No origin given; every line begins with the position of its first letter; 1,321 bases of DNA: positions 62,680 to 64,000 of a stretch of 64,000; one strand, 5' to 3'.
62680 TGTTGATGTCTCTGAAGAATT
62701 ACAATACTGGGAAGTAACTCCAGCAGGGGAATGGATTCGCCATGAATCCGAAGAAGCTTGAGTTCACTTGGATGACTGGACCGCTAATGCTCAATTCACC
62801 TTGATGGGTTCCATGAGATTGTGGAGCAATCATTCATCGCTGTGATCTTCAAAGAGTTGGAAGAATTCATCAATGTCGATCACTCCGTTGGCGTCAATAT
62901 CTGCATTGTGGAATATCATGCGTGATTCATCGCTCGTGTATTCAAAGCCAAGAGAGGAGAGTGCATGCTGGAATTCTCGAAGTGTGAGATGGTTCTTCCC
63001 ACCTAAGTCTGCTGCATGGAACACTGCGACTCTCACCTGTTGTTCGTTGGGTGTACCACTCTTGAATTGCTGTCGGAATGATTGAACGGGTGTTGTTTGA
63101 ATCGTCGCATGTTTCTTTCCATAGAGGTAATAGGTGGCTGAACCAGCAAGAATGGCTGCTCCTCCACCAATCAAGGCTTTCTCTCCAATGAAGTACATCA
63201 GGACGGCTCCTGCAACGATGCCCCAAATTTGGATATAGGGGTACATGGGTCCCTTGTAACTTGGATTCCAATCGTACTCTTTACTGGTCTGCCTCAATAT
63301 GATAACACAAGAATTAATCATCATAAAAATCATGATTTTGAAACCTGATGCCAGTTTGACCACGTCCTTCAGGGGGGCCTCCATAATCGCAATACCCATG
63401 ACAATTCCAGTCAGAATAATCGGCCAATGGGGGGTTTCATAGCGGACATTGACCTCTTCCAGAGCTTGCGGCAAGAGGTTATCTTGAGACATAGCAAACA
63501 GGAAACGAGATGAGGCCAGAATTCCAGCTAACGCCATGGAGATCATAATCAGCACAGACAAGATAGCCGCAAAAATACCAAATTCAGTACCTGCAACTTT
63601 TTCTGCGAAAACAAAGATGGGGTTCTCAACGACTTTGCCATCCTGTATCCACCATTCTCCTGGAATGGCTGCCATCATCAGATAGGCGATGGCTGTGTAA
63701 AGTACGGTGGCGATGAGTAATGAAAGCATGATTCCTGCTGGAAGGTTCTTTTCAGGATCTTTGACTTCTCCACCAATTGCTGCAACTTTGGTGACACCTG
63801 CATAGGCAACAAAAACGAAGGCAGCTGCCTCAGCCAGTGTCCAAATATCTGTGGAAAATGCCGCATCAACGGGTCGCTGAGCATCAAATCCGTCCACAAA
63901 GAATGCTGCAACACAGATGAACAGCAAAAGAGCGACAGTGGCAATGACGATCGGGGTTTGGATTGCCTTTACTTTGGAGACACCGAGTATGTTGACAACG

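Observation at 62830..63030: Amino acid permease carrying a calmodulin-like EF-hand pair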

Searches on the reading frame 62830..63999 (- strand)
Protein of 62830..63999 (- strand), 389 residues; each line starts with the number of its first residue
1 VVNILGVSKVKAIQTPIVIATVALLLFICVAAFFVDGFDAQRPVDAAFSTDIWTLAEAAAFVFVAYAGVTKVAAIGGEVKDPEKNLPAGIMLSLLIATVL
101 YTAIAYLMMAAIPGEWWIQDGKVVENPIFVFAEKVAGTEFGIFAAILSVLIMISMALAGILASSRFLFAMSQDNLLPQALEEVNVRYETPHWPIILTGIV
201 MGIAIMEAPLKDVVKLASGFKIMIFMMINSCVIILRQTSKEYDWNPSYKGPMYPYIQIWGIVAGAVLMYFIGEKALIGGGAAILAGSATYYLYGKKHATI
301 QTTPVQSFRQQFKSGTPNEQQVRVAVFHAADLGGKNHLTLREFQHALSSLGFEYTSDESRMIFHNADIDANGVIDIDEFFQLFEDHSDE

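Call 3: search_protein_families(library=pfam, proteins=[window:62830-63999:-], max_evalue=1)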
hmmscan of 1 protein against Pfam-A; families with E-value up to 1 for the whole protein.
window:62830-63999:- (389 aa): 10 families
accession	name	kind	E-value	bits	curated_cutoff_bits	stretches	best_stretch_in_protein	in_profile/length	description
PF13520.12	AA_permease_2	-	1.5e-26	93.7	27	1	1-271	131-399/427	Amino acid permease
PF00324.27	AA_permease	-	4.3e-22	78.9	24.6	1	17-267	143-416/470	Amino acid permease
PF13499.12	EF-hand_7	-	1.5e-09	38.5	30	1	325-383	7-66/67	EF-hand domain pair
PF13405.12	EF-hand_6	-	1.7e-07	30.8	25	2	360-384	3-27/30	EF-hand domain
PF00036.39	EF-hand_1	-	9e-07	28.5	25.4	1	360-384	3-27/29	EF hand domain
PF13833.12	EF-hand_8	-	1e-05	25.6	28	1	342-385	9-53/54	EF-hand domain pair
PF13906.12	AA_permease_C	-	0.00065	20.2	27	1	248-297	1-50/51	C-terminus of AA_permease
PF13202.12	EF-hand_5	-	0.012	15.5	25.9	1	363-379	5-21/25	EF hand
PF24548.1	EF_EFCAB10_C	-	0.11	12.6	32.5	1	324-354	4-34/60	EFCAB10, C-terminal EF-hand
PF19865.4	DUF6338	-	0.24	11.4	26.5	1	53-179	3-121/205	Family of unknown function (DUF6338)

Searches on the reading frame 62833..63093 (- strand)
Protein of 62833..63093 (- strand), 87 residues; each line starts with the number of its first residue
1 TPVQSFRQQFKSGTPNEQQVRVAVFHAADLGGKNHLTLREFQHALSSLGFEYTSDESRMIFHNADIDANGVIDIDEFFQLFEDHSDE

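Call 68: predict_structure(protein=window:62833-63093:-)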
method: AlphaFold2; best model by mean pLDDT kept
length: 87 residues; sequences in the alignment: 1
mean_pLDDT: 64.6   pTM: 0.51
mean pLDDT of the five models: 64.6, 63.8, 62.8, 61.7, 60.0
residues with pLDDT >= 90: 0; 70-90: 36; 50-70: 38; < 50: 13
segments of 3 or more residues with pLDDT < 50: 1-9, 84-87
pLDDT, mean of each block of 10 residues (from residue 1): 45 63 73 76 76 59 63 71 51
secondary structure, 60 per line:
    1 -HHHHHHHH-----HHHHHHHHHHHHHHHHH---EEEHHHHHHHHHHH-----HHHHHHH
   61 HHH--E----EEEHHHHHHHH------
elements in order: H2-9 H15-31 E35-37 H38-48 H54-63 E71-73 H74-81

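Call 71: fold_search(model_id=the predicted structure, library=pdb)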
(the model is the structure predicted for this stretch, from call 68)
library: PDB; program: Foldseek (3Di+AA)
matches with E <= 10: 897; with E <= 0.001: 0
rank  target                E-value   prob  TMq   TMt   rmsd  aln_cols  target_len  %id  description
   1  8gm4_B                3.2e-03  1.00  0.53  0.64   5.0        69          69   29  Functional construct of the Eukaryotic elongation factor 2 kinase bound to an ATP-competitive inhibitor (released 2023-05-31)
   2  9pcq_B00A             5.8e-03  1.00  0.53  0.38   5.5        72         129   28  Phosphorylation of a Conserved Aspartate at the Eukaryotic Elongation Factor 2 Kinase Catalytic Site (released 2026-03-04)
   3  6y94_MODEL_1_A        7.0e-03  1.00  0.50  0.32   8.1        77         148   27  Ca2+-bound Calmodulin mutant N53I (released 2020-04-29)
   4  5jth_A                7.9e-03  1.00  0.49  0.32   6.0        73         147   29  Crystal structure of E67A calmodulin - CaM:RM20 analog complex (released 2017-07-19)
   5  2ro9_MODEL_1_A        1.1e-02  1.00  0.52  0.62   5.2        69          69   25  Solution structure of calcium bound soybean calmodulin isoform 1 C-terminal domain (released 2008-04-08)
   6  9kuu_C                1.1e-02  1.00  0.51  0.34   7.1        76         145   25  Crystal Structure of the Kv7.1 C-terminal Domain in Complex with Calmodulin disease mutation D130G (released 2025-12-10)
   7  3dvm_A                1.1e-02  0.98  0.45  0.32   8.3        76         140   26  Crystal Structure of Ca2+/CaM-CaV2.1 IQ domain complex (released 2008-11-04)
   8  2be6_B                1.2e-02  0.99  0.49  0.34   5.9        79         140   26  2.0 A crystal structure of the CaV1.2 IQ domain-Ca/CaM complex (released 2005-11-15)
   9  9kuo_C                1.2e-02  0.99  0.50  0.34   7.3        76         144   25  Crystal Structure of the Kv7.1 C-terminal Domain in Complex with Calmodulin disease mutation Q136P (released 2025-12-10)
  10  1zot_B                1.4e-02  0.99  0.46  0.54   6.3        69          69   30  crystal structure analysis of the CyaA/C-Cam with PMEAPP (released 2005-08-09)
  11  6pbx_B                1.5e-02  0.99  0.49  0.33   6.6        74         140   30  Single particle cryo-EM structure of the voltage-gated K+ channel Eag1 3-13 deletion mutant bound to calmodulin (confo (released 2019-09-18)
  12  1ak8_MODEL_1_A        1.6e-02  0.97  0.46  0.50   8.1        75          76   27  NMR SOLUTION STRUCTURE OF CERIUM-LOADED CALMODULIN AMINO-TERMINAL DOMAIN (CE2-TR1C), 23 STRUCTURES (released 1997-09-17)
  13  1cdm_A                1.8e-02  0.99  0.47  0.34   3.9        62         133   31  MODULATION OF CALMODULIN PLASTICITY IN MOLECULAR RECOGNITION ON THE BASIS OF X-RAY STRUCTURES (released 1994-08-31)
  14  8dgh_MODEL_1_A        1.8e-02  0.99  0.50  0.59   4.9        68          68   29  NMR Structure of calmodulin bound to C-terminal site in the beta-subunit of cyclic nucleotide-gated channel (released 2022-12-14)
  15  3g43_A                1.8e-02  0.99  0.49  0.55   6.0        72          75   29  Crystal structure of the calmodulin-bound Cav1.2 C-terminal regulatory domain dimer (released 2009-03-03)
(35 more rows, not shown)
